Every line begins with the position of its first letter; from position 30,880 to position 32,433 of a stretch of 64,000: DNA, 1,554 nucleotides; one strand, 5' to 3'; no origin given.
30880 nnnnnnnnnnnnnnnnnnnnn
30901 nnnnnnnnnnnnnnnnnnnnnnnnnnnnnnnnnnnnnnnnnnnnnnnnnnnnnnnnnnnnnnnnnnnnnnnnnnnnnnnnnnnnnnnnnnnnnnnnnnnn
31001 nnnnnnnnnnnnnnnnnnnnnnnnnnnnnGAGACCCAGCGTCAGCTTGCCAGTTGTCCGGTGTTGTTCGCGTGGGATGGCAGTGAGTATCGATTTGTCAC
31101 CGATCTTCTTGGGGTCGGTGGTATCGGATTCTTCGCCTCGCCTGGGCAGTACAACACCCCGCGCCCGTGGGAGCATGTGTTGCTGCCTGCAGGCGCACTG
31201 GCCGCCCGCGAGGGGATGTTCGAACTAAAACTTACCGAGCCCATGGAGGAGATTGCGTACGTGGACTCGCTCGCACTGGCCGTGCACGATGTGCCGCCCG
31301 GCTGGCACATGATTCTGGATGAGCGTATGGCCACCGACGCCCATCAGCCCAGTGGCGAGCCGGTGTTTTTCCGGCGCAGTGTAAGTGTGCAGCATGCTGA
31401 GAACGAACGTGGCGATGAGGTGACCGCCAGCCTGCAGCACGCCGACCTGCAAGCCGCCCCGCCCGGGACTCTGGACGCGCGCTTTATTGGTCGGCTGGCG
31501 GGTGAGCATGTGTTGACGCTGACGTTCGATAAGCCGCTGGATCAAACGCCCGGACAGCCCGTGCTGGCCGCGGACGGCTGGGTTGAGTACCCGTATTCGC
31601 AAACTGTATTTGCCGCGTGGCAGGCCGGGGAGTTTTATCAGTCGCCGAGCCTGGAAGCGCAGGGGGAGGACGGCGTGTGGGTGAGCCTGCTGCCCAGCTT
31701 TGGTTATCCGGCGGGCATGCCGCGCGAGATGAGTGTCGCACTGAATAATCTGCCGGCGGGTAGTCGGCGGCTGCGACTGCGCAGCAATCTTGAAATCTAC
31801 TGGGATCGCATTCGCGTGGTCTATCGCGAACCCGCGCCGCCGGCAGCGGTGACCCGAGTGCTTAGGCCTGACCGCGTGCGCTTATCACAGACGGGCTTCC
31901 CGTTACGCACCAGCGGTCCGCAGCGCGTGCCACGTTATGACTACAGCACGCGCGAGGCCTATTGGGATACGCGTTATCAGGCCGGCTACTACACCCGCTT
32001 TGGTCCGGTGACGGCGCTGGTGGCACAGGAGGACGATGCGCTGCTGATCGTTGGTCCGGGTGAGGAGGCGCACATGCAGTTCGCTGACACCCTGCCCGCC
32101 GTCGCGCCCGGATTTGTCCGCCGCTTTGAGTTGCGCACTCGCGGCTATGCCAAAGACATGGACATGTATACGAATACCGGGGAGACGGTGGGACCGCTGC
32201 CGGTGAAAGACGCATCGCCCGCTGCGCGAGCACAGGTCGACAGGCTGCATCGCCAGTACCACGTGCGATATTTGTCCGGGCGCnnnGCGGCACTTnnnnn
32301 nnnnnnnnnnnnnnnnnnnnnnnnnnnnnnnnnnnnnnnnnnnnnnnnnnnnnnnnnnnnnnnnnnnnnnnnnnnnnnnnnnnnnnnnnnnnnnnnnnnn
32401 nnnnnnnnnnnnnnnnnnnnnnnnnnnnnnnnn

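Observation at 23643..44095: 20-kb supercluster of iterated TPR and CRTAC1 (FG-GAP/VCBS + ASPIC/UnbV) genes around a multiheme cytochrome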

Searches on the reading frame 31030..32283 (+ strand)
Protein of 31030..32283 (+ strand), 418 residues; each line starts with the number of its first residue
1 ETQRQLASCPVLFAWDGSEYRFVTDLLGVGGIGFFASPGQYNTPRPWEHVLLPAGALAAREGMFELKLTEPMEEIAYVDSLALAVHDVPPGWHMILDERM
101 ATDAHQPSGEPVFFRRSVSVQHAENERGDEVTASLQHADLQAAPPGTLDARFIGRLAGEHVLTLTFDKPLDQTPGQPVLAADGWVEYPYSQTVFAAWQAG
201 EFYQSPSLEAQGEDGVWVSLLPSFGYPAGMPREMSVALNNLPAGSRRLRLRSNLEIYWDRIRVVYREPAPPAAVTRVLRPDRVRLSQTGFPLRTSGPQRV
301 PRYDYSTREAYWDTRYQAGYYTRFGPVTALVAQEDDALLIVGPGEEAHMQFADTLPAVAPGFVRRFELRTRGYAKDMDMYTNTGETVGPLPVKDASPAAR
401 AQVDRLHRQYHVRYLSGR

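Call 41: search_protein_families(library=pfam, proteins=[window:31030-32283:+], max_evalue=10)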
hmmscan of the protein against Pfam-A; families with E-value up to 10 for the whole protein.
window:31030-32283:+ (418 aa): 0 families
